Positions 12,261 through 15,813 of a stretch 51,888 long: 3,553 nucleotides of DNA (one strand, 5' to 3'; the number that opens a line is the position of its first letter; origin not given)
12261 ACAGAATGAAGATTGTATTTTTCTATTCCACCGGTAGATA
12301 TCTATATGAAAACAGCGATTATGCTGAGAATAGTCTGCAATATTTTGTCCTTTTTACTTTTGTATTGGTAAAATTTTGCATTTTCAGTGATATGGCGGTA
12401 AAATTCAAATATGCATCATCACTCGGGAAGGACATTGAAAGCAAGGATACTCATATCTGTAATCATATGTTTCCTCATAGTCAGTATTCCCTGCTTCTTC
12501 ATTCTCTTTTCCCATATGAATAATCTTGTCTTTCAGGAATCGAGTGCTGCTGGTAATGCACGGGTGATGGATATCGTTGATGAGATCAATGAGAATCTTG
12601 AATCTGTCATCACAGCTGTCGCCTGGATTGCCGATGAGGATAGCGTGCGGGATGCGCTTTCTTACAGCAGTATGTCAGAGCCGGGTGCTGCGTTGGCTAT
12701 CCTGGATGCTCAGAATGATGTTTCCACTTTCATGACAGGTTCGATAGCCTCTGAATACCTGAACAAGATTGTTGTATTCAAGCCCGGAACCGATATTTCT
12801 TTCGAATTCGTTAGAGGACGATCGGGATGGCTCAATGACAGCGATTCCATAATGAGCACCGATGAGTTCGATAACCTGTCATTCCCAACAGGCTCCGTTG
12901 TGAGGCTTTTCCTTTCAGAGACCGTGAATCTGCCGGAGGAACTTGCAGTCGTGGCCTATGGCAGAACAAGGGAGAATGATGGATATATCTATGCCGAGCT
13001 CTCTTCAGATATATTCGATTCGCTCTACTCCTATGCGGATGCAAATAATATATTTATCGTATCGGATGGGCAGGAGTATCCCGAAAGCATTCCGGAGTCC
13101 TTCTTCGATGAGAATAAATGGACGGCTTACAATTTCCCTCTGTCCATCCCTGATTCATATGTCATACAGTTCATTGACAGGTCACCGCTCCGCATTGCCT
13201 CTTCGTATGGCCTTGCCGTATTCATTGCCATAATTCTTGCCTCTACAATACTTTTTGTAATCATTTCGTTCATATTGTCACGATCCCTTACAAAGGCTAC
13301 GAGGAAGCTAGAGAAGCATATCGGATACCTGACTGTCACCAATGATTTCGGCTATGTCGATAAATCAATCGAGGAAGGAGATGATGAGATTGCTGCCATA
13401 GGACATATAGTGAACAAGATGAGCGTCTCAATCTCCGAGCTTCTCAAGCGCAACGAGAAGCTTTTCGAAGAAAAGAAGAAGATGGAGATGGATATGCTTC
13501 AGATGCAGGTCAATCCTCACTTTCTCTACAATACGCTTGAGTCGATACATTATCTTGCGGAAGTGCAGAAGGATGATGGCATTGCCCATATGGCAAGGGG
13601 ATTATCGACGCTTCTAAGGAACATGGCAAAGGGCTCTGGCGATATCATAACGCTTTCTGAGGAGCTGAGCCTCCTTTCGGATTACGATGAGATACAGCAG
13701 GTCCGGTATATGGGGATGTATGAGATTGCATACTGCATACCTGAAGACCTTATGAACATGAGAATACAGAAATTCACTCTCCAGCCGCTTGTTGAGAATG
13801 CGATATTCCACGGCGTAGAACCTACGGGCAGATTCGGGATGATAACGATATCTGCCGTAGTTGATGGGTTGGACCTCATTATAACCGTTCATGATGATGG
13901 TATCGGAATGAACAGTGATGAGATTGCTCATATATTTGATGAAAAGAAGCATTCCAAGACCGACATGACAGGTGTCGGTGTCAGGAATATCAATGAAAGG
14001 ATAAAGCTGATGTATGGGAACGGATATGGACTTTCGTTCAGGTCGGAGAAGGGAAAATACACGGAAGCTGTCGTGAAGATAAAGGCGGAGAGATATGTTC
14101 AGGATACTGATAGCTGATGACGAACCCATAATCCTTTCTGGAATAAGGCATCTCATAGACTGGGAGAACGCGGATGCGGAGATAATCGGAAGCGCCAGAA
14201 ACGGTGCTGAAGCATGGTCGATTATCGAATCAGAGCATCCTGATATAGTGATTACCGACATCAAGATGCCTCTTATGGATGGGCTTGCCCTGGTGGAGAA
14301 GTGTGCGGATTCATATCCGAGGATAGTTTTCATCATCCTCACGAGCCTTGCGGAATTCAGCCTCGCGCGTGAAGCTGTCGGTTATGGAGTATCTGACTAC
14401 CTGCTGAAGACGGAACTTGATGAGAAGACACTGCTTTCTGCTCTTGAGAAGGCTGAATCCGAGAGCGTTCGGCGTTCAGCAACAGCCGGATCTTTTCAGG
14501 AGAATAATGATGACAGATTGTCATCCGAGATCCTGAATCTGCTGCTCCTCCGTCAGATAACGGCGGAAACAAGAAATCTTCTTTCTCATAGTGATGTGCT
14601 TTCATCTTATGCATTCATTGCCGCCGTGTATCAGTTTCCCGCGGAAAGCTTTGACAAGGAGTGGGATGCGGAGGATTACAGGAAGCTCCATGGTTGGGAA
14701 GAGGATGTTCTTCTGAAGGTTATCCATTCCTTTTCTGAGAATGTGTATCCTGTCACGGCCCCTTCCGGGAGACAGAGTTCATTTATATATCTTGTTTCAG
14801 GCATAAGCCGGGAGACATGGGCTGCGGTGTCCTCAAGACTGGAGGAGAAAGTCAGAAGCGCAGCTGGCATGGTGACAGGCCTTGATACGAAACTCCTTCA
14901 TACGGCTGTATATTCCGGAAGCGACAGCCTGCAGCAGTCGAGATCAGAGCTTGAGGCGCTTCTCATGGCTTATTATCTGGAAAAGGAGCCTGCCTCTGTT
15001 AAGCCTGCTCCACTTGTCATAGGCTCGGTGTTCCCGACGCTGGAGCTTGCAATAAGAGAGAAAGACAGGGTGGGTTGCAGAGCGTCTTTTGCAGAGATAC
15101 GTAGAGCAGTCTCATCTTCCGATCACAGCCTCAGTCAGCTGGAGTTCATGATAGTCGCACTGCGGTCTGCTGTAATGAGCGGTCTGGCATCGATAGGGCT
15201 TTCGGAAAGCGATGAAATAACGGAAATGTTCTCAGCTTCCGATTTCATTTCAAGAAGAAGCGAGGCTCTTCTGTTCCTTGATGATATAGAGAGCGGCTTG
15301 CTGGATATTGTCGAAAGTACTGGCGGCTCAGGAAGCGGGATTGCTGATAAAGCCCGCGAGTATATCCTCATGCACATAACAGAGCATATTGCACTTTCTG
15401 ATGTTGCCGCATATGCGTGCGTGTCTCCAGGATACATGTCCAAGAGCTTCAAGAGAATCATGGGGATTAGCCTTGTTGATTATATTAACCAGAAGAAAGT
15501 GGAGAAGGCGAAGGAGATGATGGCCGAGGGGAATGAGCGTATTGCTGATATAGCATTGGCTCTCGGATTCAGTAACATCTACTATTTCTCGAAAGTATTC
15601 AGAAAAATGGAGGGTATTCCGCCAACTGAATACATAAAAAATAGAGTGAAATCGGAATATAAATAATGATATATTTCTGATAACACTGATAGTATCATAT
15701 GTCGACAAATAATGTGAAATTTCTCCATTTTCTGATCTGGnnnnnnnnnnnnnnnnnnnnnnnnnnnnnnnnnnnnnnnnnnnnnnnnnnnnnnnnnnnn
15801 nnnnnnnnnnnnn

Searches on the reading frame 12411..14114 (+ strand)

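Call 67: search_protein_families(library=pfam, proteins=[window:12411-14114:+], max_evalue=0.00001)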
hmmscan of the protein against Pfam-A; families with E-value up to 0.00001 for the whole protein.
window:12411-14114:+ (568 aa): 2 families
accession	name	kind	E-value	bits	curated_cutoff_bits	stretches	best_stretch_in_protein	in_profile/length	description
PF06580.19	His_kinase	-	2.4e-22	79.4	25.2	1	358-433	1-77/81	Histidine kinase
PF02518.31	HATPase_c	-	6.7e-11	43.1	26.4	1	457-560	10-110/111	Histidine kinase-, DNA gyrase B-, and HSP90-like ATPase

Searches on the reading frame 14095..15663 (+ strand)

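Call 68: search_protein_families(library=pfam, proteins=[window:14095-15663:+], max_evalue=0.00001)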
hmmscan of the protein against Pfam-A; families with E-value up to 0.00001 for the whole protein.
window:14095-15663:+ (523 aa): 3 families
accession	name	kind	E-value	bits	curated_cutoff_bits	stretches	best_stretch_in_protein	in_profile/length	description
PF00072.30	Response_reg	-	9.8e-22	77.7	30.2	1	4-117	1-110/111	Response regulator receiver domain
PF12833.13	HTH_18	-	1.5e-19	70.5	33.6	1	438-515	2-79/80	Helix-turn-helix domain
PF00165.29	HTH_AraC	-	4.2e-15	55.9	26.6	1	480-515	8-42/42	Bacterial regulatory helix-turn-helix proteins, AraC family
